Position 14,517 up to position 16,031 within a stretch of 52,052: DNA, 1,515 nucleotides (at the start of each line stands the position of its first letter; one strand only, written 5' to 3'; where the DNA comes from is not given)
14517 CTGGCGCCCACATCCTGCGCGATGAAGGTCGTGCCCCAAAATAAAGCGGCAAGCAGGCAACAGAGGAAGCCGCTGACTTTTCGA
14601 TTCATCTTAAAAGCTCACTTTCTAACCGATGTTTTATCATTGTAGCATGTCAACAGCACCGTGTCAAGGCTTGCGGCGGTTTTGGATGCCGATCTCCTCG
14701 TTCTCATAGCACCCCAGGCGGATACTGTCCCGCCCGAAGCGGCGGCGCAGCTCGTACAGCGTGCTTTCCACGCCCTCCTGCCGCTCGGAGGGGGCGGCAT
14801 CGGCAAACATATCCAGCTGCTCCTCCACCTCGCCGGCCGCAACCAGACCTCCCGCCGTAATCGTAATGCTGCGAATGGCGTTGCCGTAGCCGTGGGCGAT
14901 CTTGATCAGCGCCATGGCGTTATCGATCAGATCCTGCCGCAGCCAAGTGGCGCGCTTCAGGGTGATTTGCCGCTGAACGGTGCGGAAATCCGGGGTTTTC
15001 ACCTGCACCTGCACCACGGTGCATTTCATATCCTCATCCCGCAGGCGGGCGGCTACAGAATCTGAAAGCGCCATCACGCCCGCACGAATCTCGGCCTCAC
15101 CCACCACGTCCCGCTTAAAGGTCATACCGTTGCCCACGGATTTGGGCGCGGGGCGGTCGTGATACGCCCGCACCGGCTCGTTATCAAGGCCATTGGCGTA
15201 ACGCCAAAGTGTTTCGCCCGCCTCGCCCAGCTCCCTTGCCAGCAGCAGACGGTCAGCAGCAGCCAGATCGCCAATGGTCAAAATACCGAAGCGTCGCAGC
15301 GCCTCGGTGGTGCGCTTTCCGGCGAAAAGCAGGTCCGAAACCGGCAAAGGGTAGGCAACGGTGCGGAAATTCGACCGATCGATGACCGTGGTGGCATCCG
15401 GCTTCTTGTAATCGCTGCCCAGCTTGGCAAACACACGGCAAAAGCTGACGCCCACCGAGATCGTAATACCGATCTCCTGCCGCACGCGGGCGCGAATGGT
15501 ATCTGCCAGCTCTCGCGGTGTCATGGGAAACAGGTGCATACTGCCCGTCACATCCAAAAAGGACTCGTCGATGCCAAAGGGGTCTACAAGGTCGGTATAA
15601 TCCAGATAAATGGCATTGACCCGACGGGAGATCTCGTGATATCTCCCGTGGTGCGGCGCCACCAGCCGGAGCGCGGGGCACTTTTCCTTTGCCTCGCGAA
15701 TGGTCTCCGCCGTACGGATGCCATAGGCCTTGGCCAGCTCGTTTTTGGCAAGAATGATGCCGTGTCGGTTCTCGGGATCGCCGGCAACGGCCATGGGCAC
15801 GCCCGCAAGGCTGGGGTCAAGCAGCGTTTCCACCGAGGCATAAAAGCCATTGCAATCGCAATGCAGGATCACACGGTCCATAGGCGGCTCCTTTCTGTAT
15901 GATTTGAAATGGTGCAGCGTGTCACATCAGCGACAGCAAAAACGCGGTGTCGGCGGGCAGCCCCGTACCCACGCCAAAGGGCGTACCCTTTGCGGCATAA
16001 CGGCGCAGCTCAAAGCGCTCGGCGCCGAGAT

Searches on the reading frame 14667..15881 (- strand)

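Call 63: search_protein_families(library=pfam, proteins=[window:14667-15881:-], max_evalue=0.00001)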
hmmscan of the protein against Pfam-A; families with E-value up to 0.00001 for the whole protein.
window:14667-15881:- (405 aa): 2 families
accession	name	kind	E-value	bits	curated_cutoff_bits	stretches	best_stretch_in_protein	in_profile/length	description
PF00817.25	IMS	-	5e-38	130.8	23.2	1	8-157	1-148/148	impB/mucB/samB family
PF11799.13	IMS_C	-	9.4e-24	84.4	20.7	1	246-357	1-108/109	impB/mucB/samB family C-terminal domain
